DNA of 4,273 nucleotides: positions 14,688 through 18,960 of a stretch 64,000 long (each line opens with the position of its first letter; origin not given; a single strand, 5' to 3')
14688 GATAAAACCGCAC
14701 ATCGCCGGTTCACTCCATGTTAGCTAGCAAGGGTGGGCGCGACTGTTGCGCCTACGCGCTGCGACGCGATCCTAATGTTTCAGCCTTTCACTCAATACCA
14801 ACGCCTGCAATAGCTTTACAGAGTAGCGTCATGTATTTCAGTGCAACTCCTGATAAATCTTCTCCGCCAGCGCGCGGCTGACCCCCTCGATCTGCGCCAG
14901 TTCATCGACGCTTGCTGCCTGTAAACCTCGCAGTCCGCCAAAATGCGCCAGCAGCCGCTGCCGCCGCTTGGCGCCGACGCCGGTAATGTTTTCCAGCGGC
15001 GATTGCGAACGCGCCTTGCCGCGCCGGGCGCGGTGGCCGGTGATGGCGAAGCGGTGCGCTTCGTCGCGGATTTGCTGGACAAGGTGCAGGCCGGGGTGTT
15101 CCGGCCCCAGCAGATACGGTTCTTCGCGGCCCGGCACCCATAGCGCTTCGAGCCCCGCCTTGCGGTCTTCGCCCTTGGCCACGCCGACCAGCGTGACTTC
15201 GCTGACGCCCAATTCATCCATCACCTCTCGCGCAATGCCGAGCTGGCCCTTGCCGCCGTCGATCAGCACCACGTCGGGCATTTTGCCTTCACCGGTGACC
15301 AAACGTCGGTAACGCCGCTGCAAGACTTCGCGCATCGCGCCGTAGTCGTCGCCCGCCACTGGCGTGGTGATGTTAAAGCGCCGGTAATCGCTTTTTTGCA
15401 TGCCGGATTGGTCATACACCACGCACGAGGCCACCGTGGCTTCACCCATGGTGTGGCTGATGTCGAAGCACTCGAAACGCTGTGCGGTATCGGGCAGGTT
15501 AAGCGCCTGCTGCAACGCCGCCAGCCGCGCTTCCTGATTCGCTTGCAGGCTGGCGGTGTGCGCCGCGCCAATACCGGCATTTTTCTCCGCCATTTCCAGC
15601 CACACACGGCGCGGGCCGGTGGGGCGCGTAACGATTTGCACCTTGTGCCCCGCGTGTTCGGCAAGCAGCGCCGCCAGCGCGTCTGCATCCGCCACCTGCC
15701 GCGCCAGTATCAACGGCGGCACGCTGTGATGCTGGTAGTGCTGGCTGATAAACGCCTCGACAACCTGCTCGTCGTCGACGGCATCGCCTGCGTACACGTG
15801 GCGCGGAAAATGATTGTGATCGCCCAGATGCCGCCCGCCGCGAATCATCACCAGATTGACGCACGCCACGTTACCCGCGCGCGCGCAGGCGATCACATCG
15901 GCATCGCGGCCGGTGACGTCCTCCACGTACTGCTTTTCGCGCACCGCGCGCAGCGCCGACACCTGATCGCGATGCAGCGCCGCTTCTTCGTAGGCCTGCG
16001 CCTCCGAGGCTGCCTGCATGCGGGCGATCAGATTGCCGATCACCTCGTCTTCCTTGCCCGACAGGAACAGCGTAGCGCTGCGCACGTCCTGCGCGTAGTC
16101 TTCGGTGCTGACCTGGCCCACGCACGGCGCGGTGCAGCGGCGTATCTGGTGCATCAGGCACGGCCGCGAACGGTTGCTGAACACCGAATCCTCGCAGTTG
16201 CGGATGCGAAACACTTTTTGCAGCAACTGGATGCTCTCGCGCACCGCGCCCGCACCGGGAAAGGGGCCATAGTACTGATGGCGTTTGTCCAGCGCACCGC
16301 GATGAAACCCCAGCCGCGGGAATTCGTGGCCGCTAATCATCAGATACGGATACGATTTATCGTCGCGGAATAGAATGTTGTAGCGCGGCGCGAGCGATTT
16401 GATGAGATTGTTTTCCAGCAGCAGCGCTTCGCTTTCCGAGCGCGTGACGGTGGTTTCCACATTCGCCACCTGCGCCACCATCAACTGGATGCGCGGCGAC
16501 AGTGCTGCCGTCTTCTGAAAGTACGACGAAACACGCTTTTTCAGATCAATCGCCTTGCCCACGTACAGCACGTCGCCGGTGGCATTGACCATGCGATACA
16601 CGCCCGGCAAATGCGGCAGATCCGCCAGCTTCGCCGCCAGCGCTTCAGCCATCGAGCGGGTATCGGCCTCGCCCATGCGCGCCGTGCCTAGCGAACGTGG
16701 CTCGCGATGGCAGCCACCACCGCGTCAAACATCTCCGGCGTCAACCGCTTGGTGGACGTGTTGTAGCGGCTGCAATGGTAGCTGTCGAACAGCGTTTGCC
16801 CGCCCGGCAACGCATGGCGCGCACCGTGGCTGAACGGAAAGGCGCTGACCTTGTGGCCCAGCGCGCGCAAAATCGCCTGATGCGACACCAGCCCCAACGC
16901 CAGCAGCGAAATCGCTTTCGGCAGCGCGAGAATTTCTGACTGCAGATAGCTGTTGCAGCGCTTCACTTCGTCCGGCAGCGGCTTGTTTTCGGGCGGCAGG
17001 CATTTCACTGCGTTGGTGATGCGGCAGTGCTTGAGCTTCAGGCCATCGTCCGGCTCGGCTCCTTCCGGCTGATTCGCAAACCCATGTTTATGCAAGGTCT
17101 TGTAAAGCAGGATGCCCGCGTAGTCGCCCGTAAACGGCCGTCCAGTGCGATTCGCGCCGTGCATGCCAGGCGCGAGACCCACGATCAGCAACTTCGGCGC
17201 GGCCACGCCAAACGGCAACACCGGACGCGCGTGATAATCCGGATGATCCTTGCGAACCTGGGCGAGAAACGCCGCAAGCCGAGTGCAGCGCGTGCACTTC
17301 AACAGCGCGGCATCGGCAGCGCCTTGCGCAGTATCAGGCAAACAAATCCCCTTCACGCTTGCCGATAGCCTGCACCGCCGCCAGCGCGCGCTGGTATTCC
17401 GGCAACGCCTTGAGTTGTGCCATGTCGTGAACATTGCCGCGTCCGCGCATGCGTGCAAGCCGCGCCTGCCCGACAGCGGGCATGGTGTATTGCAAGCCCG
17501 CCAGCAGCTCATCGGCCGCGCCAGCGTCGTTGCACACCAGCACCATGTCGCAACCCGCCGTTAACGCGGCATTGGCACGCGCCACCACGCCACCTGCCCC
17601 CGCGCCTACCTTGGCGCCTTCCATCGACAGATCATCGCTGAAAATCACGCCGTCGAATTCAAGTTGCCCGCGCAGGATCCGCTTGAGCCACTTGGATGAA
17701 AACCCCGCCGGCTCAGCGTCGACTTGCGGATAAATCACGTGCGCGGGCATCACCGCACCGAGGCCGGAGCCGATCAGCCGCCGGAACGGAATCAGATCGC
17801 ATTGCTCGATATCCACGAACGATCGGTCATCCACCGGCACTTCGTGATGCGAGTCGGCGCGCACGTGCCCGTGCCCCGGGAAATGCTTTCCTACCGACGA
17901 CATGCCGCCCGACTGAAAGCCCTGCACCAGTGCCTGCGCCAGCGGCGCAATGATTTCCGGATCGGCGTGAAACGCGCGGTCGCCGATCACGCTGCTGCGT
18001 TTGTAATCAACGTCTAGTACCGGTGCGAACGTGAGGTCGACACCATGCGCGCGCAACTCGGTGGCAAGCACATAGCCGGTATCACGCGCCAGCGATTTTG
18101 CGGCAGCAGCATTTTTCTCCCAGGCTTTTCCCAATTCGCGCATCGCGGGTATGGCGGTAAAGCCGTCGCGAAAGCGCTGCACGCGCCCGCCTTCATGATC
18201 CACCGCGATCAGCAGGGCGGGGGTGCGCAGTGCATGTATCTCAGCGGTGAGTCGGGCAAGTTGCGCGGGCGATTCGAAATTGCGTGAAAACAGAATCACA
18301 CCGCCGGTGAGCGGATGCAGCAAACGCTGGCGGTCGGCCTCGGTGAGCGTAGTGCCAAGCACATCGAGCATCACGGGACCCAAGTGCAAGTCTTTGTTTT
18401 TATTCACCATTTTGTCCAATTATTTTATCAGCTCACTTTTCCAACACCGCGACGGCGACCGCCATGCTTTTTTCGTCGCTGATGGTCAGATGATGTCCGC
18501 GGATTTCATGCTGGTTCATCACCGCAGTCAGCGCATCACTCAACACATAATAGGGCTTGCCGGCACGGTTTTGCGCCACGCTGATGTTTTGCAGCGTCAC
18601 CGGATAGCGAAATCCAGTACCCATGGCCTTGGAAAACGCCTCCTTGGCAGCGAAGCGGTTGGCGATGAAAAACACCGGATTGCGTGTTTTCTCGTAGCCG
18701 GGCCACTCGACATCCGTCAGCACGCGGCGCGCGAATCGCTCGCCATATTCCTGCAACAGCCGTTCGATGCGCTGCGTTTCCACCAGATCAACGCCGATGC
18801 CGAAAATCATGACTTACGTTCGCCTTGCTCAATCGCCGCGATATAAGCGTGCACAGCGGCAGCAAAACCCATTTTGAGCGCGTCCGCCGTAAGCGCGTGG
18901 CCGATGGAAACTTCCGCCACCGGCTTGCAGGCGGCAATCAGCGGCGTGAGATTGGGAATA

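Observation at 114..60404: Family of about 30-bp AT-rich repeats marking gene-module boundaries in a GC-rich genome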

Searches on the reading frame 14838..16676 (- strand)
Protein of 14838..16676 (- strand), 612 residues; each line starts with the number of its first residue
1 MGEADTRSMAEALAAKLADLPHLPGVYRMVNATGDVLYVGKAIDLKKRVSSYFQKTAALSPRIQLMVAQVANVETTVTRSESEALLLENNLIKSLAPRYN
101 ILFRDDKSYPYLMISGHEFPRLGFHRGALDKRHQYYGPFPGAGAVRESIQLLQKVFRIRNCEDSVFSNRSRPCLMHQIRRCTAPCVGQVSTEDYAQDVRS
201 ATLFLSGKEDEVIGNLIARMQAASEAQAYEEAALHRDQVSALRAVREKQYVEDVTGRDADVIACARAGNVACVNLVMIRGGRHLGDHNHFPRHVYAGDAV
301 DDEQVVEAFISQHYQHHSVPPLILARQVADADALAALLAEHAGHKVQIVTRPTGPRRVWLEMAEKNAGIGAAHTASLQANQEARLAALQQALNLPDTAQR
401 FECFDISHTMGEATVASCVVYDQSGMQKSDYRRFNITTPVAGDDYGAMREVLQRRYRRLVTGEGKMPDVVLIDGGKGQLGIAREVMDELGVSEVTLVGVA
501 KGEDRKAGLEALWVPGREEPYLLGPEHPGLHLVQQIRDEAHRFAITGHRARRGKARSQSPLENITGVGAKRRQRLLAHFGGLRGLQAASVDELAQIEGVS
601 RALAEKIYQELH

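Call 25: search_protein_families(library=pfam, proteins=[window:14838-16676:-])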
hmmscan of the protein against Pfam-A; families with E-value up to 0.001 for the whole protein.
window:14838-16676:- (612 aa): 7 families
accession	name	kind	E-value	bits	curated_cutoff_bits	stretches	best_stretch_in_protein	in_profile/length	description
PF08459.17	UvrC_RNaseH_dom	-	1.3e-56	191.3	22.3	1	389-545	1-159/159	UvrC RNAse H endonuclease domain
PF22920.2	UvrC_RNaseH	-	2.1e-31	108.7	24.3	1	258-368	1-110/116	UvrC Ribonuclease H-like domain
PF14520.12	HHH_5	-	8.5e-10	39.4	27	1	561-611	4-55/57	Helix-hairpin-helix domain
PF01541.30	GIY-YIG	-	2.9e-09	37.6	22.6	1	25-100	3-78/78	GIY-YIG catalytic domain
PF02151.25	UVR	-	5.3e-08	32.8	21.5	1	210-244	1-35/36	UvrB/uvrC motif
PF00633.29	HHH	-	6.3e-07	29.4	24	1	582-608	2-28/30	Helix-hairpin-helix motif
PF12826.13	HHH_2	-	5.2e-06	27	27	1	564-609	8-53/64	Helix-hairpin-helix motif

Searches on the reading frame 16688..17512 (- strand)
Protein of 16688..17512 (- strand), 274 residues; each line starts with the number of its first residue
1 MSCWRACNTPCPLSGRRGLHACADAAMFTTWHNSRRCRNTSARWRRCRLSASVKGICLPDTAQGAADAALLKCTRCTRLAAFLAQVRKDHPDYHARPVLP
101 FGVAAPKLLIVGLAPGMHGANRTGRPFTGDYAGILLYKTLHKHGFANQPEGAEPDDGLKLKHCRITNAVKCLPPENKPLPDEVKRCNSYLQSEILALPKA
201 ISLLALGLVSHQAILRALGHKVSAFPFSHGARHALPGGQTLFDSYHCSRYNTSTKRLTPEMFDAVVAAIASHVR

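Call 25: search_protein_families(library=pfam, proteins=[window:16688-17512:-])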
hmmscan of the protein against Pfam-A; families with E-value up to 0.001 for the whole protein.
window:16688-17512:- (274 aa): 1 family
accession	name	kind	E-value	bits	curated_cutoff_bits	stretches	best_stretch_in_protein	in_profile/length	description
PF03167.25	UDG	-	5.8e-25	88.4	24.3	1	101-268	3-139/141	Uracil DNA glycosylase superfamily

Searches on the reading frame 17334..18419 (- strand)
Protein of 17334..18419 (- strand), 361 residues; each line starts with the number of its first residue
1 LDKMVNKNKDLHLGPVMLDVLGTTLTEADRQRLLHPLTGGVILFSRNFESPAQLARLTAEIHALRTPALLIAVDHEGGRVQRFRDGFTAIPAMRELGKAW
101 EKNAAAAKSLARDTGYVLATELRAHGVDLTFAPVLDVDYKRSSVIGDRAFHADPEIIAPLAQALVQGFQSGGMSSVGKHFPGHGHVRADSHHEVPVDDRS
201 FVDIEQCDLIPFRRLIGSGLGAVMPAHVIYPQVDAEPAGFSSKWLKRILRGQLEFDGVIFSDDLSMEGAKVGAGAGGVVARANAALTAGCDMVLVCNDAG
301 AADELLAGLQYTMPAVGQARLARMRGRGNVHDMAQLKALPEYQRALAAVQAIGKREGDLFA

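Call 25: search_protein_families(library=pfam, proteins=[window:17334-18419:-])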
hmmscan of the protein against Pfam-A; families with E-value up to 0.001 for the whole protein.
window:17334-18419:- (361 aa): 1 family
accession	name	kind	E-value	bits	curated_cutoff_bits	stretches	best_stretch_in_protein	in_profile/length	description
PF00933.27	Glyco_hydro_3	-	4.5e-80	269.9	27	1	24-318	15-308/316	Glycosyl hydrolase family 3 N terminal domain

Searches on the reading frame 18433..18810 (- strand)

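Call 25: search_protein_families(library=pfam, proteins=[window:18433-18810:-])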
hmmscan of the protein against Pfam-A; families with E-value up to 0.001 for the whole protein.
window:18433-18810:- (125 aa): 1 family
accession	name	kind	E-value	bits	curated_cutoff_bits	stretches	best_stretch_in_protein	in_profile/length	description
PF01648.25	ACPS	-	2.2e-16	60.3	25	1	4-93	1-91/111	4'-phosphopantetheinyl transferase superfamily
